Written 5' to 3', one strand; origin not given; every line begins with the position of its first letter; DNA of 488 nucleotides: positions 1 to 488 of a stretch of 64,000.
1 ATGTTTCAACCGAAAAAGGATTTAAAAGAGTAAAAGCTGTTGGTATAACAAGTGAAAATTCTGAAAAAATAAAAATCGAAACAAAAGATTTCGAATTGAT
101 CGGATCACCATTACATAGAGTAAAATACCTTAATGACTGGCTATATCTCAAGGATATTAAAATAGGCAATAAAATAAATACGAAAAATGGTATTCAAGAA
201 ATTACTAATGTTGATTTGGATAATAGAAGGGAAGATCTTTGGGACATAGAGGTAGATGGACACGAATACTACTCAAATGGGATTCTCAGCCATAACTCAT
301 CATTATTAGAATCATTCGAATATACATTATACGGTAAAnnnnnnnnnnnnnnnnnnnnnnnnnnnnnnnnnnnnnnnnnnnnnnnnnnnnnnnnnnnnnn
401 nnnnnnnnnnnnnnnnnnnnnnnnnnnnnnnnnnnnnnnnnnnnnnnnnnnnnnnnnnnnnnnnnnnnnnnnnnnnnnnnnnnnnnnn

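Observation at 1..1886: Intein splitting the Walker-A P-loop of the gp46/SbcC recombination ATPase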

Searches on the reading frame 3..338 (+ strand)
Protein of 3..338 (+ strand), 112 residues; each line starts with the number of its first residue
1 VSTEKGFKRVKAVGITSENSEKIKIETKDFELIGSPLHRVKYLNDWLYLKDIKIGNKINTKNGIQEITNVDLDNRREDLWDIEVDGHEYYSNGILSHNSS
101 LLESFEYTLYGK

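Call 6: search_protein_families(library=ncbifam, proteins=[window:3-338:+], max_evalue=10)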
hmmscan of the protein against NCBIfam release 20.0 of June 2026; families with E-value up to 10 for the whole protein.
seq(112 aa): 2 families
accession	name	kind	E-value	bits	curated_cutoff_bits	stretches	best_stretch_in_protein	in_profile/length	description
TIGR01443.1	intein_Cterm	domain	0.0017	18.5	15.6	1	81-99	4-24/24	intein C-terminal splicing region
NF038136.1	rSAM_Rv_intein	exception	0.068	12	700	1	49-99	285-335/574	intein-containing Rv2578c family radical SAM protein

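Call 7: search_protein_families(library=pfam, proteins=[window:3-338:+], max_evalue=10)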
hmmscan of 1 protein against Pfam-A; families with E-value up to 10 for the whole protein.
seq(112 aa): 1 family
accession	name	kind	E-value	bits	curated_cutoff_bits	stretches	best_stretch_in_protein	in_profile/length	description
PF14890.11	Intein_splicing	-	0.012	15.8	35.8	1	65-98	121-155/155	Intein splicing domain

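Call 8: search_solved_structures(query=window:3-338:+, max_evalue=10, show_alignments=3)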
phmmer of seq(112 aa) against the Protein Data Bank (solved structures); distinct sequences matched with E-value up to 10: 4.
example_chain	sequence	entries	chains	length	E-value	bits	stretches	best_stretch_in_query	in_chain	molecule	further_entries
6vgv_A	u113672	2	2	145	8.3e-05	25.9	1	22-99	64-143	VidaL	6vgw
6qaz_A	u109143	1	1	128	0.045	17.1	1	64-98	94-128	cyanophage-like gp41-1 intein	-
9hth_A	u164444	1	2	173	0.25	14.7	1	70-102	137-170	DNA-directed DNA polymerase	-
6riz_A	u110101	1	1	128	0.49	13.8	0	65-98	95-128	gp41-1 intein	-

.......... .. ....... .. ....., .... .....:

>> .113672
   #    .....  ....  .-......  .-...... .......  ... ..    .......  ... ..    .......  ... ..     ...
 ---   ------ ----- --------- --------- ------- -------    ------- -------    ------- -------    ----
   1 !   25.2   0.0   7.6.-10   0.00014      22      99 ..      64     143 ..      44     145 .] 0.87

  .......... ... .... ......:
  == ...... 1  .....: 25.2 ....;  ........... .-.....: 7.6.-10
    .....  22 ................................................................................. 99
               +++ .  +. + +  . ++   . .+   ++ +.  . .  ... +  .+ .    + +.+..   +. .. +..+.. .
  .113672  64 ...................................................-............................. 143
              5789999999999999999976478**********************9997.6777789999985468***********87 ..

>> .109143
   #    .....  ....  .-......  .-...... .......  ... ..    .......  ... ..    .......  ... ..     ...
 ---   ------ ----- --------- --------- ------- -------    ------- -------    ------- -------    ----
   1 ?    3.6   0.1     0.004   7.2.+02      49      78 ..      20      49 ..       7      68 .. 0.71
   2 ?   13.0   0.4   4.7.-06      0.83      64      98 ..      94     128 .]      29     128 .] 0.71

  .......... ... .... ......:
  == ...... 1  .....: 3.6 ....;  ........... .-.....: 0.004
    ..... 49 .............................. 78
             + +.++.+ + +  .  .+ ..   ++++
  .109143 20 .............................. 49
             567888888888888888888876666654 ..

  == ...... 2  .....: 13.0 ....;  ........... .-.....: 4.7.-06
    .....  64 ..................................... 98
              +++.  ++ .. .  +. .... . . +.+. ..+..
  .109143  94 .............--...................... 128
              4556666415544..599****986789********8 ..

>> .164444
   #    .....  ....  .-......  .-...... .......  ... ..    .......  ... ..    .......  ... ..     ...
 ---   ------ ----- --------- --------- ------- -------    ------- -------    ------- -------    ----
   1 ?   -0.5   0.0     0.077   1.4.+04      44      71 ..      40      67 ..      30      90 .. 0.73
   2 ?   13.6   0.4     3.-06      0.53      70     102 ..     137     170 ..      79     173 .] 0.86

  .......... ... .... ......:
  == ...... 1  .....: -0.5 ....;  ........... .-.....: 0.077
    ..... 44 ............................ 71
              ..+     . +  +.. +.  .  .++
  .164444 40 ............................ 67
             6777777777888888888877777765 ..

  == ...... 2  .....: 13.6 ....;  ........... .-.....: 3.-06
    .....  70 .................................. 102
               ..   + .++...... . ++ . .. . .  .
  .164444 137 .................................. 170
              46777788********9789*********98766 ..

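Call 95: search_protein_representatives(protein=window:3-338:+)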
Query: 112 residues. Proteins with E-value up to 0.001 (for the whole library): 521; up to 1e-10: 100; up to 1e-30: 3. The best 150 are listed.
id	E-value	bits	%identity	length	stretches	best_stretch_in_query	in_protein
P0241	1.7e-43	163.4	70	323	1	3-112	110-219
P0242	6.1e-39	148.7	63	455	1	1-112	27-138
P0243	1.1e-38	147.9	64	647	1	1-112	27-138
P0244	4.0e-30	120.3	64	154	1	1-87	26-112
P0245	9.8e-27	109.4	50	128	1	2-107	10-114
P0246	6.9e-25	103.5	50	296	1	2-112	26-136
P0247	3.7e-24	101.1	48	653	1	1-112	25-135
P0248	2.5e-22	95.2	47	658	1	1-110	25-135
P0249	3.5e-22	94.8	49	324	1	1-112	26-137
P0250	9.9e-22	93.3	46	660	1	2-111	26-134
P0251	6.0e-21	90.8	49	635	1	1-112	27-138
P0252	9.8e-20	86.9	43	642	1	1-112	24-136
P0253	1.5e-19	86.3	42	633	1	2-112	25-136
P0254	8.5e-19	83.9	40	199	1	1-112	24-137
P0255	2.8e-18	82.2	40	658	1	3-112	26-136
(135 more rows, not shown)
